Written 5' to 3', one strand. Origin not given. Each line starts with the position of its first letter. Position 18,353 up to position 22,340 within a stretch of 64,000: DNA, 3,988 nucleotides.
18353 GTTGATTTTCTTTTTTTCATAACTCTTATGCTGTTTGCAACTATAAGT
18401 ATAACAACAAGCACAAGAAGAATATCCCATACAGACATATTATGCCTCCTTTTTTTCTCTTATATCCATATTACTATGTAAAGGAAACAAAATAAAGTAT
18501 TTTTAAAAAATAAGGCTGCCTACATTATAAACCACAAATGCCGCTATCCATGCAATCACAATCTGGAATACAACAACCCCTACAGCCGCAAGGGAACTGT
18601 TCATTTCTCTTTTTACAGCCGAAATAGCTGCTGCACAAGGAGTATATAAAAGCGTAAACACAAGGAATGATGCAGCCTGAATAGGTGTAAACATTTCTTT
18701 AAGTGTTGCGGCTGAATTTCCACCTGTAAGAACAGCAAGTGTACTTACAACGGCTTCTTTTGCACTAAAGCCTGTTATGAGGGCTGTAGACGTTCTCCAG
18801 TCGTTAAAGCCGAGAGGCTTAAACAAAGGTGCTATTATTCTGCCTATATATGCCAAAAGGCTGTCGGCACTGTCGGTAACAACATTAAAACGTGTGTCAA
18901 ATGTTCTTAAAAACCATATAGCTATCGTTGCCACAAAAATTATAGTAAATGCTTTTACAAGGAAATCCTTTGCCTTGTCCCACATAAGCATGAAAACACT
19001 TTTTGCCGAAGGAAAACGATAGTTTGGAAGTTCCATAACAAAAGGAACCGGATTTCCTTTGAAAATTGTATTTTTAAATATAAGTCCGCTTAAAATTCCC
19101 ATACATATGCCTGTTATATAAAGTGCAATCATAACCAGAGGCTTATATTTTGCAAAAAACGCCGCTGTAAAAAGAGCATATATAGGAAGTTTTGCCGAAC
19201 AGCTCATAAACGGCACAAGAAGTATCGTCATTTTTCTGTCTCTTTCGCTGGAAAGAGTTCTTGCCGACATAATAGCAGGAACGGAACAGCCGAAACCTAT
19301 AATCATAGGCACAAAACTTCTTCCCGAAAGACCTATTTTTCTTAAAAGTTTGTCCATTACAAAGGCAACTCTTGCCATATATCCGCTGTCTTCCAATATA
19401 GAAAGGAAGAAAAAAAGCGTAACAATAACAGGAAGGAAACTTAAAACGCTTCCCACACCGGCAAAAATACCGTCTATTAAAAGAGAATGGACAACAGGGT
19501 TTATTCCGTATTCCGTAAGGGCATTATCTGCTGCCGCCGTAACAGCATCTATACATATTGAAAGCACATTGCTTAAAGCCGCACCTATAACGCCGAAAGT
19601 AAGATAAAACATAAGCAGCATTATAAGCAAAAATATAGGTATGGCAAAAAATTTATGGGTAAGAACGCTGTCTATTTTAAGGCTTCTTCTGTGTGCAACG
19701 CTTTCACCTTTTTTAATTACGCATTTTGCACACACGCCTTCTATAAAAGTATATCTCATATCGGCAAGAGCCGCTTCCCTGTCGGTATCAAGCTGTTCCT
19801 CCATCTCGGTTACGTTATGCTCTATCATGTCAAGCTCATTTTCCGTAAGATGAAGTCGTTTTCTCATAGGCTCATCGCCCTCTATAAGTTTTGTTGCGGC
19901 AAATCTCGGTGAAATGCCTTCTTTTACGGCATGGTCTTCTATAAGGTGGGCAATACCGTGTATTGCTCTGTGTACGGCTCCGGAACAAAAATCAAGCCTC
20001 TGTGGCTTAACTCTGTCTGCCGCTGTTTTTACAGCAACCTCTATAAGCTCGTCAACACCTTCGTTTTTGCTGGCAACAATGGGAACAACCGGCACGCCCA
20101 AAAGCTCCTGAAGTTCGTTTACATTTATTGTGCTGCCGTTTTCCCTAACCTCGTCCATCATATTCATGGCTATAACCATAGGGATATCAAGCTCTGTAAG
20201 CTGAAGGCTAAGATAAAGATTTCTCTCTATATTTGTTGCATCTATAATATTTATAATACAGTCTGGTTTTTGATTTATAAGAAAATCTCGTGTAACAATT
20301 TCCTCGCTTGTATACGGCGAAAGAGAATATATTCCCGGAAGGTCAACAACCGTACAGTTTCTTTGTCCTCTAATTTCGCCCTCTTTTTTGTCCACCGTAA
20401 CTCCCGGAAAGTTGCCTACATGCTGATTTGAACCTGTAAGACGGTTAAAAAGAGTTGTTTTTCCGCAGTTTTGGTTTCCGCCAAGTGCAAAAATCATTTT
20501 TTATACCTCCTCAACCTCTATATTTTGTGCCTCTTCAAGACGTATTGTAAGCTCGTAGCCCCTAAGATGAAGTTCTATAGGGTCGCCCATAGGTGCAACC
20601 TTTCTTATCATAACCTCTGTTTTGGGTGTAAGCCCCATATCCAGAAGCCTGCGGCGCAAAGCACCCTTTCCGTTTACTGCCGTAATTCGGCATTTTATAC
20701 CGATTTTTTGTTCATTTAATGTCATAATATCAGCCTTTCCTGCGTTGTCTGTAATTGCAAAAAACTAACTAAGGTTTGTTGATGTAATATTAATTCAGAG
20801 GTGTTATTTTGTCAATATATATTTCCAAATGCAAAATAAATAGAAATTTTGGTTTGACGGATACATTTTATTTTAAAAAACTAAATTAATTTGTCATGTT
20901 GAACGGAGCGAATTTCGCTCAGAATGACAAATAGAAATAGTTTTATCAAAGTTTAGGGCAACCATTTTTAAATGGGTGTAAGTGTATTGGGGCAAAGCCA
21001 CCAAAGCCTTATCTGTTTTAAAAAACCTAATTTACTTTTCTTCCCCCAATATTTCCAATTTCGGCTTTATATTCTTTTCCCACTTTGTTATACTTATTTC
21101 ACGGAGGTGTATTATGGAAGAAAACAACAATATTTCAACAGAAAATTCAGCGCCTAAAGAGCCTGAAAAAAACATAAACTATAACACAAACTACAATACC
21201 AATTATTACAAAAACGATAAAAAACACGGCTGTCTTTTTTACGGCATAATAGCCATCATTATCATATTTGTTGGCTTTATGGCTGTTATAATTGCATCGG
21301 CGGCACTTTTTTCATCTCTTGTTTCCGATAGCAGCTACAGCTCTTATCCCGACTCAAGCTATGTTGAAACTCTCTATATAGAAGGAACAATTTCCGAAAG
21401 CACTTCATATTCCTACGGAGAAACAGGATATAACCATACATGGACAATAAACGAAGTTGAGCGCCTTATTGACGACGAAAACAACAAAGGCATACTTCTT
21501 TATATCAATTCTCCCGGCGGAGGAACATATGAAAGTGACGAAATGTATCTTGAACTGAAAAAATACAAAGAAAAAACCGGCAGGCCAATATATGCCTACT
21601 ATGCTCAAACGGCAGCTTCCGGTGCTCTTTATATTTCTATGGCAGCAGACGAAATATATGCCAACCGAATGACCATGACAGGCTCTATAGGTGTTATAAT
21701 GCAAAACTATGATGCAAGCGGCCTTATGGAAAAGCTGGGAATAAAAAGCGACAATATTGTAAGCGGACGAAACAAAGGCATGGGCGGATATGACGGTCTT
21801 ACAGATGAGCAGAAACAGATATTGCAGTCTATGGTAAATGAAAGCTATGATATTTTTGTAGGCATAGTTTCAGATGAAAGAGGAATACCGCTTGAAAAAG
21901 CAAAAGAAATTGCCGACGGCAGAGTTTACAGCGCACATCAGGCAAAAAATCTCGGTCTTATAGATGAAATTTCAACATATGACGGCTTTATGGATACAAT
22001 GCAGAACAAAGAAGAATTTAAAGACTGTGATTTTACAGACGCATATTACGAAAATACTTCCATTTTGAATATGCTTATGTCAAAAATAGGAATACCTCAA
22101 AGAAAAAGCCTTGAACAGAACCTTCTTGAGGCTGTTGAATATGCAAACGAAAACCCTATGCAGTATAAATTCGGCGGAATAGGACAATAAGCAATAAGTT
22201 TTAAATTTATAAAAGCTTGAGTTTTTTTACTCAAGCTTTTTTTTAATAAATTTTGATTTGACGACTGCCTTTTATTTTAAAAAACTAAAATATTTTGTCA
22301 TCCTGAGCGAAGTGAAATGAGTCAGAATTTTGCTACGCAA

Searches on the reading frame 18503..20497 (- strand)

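Call 7: search_protein_families(library=ncbifam, proteins=[window:18503-20497:-], max_evalue=0.00001)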
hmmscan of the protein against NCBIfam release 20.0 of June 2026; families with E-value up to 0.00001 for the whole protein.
window:18503-20497:- (664 aa): 14 families
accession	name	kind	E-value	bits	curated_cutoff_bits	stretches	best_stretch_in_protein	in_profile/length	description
TIGR00437.1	feoB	equivalog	1.7e-189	631.4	315.65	1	7-631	1-594/594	ferrous iron transport protein B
NF007105.0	PRK09554.1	equivalog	2e-157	525.6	683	1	4-592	7-593/772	Fe(2+) transporter permease subunit FeoB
TIGR03594.1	GTPase_EngA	equivalog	2.6e-16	59.7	306.7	1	4-162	4-163/432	ribosome biogenesis GTPase Der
NF003255.0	PRK04213.1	equivalog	3.3e-11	42.9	164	1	6-153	15-186/204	GTP-binding protein EngB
TIGR00231.1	small_GTP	domain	7e-11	42.2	42.5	1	7-154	10-161/164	GTP-binding protein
TIGR03918.1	GTP_HydF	equivalog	1.8e-10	40.3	325.55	1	4-163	11-171/392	[FeFe] hydrogenase H-cluster maturation GTPase HydF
NF000908.1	PRK00089.1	equivalog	4.6e-09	36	237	1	4-159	7-167/291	GTPase Era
TIGR00436.1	era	equivalog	2.2e-07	30.5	116.25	1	5-153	5-157/270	GTPase Era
NF002828.0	PRK03003.1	equivalog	7.4e-07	28.1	631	1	3-161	43-202/477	ribosome biogenesis GTPase Der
NF007071.0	PRK09518.1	equivalog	1.2e-06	27.4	953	1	4-174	275-444/706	bifunctional cytidylate kinase/GTPase Der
TIGR03596.1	GTPase_YlqF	equivalog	2.1e-06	27.3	208.2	0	9-57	127-174/276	ribosome biogenesis GTPase YlqF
TIGR02729.1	Obg_CgtA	equivalog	7e-06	25.3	280.25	0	5-157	162-326/329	Obg family GTPase CgtA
NF007171.0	PRK09602.1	subfamily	7.2e-06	25.1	387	0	4-50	6-52/397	YchF-related putative GTPase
NF008956.1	PRK12299.1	equivalog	9.2e-06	24.8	300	0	7-157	165-323/327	GTPase ObgE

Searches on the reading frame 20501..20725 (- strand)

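Call 7: search_protein_families(library=ncbifam, proteins=[window:20501-20725:-], max_evalue=0.00001)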
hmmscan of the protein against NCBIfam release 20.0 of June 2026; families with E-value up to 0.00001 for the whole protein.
window:20501-20725:- (74 aa): 1 family
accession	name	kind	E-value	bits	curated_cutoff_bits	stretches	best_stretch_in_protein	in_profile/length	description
NF007106.0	PRK09555.1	equivalog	6.6e-09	35.4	102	1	21-73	20-72/75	ferrous iron transporter A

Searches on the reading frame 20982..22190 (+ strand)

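Call 7: search_protein_families(library=ncbifam, proteins=[window:20982-22190:+], max_evalue=0.00001)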
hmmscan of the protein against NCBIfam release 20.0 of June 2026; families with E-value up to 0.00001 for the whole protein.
window:20982-22190:+ (402 aa): 5 families
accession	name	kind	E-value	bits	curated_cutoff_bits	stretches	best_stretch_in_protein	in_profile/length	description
TIGR00706.1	SppA_dom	equivalog_domain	1.2e-61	208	155.45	1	130-342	4-205/208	signal peptide peptidase SppA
TIGR00705.1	SppA_67K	equivalog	1.4e-36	126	311.45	1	128-363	313-544/590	signal peptide peptidase SppA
NF008195.0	PRK10949.1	equivalog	1.7e-28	99.2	746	1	128-380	328-575/618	signal peptide peptidase SppA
NF008745.0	PRK11778.1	equivalog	1.6e-15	57.1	259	1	170-347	132-307/345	protease SohB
NF045542.1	Clp_rel_HeadMat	equivalog_domain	2.1e-09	37.5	120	1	130-232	2-94/165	head maturation protease, ClpP-related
